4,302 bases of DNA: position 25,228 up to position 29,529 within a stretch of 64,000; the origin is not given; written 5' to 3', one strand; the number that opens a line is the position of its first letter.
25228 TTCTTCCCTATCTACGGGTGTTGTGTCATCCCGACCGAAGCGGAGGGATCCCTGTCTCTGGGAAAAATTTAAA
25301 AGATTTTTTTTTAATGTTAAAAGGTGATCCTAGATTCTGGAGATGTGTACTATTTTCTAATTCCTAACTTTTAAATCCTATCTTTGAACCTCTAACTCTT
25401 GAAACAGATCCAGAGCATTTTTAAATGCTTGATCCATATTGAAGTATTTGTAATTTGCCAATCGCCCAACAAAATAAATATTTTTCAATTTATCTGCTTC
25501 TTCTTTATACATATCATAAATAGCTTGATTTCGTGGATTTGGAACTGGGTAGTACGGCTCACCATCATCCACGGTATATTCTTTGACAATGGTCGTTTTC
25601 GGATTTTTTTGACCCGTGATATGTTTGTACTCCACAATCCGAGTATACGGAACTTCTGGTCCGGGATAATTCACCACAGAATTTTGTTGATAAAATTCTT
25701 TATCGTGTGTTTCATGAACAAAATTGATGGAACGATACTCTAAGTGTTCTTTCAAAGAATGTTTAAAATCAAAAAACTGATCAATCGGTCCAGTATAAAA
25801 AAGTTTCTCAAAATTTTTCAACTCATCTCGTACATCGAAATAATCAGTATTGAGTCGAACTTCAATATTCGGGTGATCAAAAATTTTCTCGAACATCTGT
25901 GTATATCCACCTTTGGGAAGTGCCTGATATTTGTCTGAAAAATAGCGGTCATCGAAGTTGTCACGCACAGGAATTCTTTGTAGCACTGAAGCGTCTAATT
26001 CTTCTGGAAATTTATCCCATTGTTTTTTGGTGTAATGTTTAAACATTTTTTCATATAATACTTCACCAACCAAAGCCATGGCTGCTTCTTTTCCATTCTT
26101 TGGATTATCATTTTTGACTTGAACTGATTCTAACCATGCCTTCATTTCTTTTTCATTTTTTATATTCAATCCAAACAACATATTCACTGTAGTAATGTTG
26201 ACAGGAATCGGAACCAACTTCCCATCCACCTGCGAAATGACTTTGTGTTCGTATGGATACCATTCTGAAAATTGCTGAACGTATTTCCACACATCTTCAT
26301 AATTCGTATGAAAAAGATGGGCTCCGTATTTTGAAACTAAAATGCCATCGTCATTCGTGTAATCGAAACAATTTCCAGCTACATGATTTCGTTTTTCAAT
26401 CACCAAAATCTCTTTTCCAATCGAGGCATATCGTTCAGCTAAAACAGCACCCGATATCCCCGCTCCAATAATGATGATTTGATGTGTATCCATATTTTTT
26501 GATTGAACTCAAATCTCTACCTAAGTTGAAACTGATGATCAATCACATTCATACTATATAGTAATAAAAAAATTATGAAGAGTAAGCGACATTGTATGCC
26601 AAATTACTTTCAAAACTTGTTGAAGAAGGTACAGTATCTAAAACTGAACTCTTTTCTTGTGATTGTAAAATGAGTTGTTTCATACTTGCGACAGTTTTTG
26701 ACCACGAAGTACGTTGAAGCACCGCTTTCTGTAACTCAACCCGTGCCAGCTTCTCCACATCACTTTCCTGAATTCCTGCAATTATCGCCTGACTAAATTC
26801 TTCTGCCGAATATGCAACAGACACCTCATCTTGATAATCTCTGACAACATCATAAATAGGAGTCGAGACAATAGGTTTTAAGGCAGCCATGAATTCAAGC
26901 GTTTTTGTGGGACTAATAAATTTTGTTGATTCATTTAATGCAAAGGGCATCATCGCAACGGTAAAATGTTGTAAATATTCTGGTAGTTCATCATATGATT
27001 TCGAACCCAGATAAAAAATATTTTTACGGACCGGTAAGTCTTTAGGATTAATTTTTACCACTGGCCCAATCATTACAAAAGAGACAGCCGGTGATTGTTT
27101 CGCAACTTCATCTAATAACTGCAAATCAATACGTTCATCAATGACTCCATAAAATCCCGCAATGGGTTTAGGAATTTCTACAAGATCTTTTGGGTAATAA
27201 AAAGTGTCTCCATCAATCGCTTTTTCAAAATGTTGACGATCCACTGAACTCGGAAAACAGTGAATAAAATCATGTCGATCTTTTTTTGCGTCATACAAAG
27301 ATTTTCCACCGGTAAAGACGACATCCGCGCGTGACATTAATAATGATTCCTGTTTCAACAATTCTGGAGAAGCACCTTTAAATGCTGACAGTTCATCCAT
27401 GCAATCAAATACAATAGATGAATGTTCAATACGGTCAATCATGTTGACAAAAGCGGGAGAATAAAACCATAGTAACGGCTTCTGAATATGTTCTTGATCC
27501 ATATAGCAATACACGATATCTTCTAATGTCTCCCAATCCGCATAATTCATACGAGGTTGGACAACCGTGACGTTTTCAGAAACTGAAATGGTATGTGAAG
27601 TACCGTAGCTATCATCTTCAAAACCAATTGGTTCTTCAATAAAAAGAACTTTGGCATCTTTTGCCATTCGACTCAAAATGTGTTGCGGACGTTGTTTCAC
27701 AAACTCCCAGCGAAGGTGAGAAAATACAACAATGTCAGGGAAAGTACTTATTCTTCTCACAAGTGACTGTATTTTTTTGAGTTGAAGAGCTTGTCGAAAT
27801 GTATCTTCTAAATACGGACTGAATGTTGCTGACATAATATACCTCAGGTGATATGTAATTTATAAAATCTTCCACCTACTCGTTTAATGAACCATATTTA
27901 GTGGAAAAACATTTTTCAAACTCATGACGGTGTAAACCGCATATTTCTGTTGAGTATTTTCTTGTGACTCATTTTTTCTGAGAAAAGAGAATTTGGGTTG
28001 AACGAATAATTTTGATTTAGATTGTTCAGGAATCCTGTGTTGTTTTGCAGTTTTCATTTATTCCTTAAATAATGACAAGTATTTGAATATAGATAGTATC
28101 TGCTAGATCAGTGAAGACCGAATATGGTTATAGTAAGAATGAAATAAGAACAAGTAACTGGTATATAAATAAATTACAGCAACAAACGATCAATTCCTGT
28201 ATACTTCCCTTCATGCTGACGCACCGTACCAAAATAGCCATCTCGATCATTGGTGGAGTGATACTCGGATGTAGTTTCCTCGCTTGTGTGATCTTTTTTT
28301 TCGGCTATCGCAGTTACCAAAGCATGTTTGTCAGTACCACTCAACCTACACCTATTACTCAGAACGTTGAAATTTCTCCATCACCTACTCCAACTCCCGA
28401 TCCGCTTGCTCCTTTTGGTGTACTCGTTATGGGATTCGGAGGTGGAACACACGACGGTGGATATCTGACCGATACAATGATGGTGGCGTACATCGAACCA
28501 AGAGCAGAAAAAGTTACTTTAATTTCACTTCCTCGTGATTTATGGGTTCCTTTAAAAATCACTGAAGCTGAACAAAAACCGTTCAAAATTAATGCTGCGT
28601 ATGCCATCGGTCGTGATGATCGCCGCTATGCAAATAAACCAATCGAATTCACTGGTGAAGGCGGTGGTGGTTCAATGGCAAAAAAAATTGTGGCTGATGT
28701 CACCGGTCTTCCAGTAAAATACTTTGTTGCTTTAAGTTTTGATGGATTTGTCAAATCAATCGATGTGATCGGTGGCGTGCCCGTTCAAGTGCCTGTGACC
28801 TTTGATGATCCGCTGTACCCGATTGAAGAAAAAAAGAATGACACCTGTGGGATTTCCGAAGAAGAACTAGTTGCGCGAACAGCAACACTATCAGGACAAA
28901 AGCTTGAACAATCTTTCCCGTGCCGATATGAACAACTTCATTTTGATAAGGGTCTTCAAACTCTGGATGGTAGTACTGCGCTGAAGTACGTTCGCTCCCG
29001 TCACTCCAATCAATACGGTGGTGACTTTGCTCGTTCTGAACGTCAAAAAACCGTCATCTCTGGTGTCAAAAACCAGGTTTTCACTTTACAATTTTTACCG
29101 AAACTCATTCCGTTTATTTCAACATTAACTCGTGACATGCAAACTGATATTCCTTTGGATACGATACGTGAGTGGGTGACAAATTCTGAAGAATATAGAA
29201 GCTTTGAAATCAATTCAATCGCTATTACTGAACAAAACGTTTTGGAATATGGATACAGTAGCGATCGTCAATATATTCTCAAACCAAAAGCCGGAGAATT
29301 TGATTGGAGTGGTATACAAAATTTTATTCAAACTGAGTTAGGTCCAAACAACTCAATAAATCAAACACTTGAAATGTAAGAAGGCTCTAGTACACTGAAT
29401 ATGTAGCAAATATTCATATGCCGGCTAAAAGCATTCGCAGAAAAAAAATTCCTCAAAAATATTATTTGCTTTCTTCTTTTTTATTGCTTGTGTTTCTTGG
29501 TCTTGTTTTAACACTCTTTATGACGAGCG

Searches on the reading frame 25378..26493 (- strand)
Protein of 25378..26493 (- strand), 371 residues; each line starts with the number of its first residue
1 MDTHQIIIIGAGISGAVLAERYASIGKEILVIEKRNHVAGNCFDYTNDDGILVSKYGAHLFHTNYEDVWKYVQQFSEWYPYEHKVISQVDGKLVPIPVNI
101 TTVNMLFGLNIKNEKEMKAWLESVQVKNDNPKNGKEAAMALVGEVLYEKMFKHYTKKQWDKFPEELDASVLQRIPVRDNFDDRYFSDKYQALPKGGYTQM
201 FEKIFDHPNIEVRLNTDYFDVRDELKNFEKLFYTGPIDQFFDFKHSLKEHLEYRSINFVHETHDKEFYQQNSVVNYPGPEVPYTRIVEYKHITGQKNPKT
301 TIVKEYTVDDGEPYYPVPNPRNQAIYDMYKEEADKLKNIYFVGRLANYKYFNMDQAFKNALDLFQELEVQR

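Call 17: search_protein_families(library=pfam, proteins=[window:25378-26493:-], max_evalue=0.00001)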
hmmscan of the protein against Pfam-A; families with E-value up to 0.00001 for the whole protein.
window:25378-26493:- (371 aa): 2 families
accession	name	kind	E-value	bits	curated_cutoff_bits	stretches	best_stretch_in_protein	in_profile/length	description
PF03275.19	GLF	-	6.4e-79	264.8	26.3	1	149-350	1-203/203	UDP-galactopyranose mutase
PF13450.12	NAD_binding_8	-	1.5e-18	67.3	21.9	1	8-75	1-68/68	NAD(P)-binding Rossmann-like domain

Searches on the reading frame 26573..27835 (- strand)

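Call 16: search_protein_families(library=pfam, proteins=[window:26573-27835:-], max_evalue=0.00001)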
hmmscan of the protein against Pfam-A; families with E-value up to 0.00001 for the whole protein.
window:26573-27835:- (420 aa): 1 family
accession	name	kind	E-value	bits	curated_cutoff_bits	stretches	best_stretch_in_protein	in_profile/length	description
PF13692.12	Glyco_trans_1_4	-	1.3e-09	38.9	27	1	242-353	25-138/142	Glycosyl transferases group 1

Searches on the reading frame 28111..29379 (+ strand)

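Call 16: search_protein_families(library=pfam, proteins=[window:28111-29379:+], max_evalue=0.00001)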
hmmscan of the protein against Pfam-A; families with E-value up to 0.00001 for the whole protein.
window:28111-29379:+ (422 aa): 1 family
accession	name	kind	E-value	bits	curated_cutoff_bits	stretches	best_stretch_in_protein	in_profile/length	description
PF03816.19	LytR_cpsA_psr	-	1.1e-33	116.9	24.6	1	120-323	2-148/150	LytR_cpsA_psr family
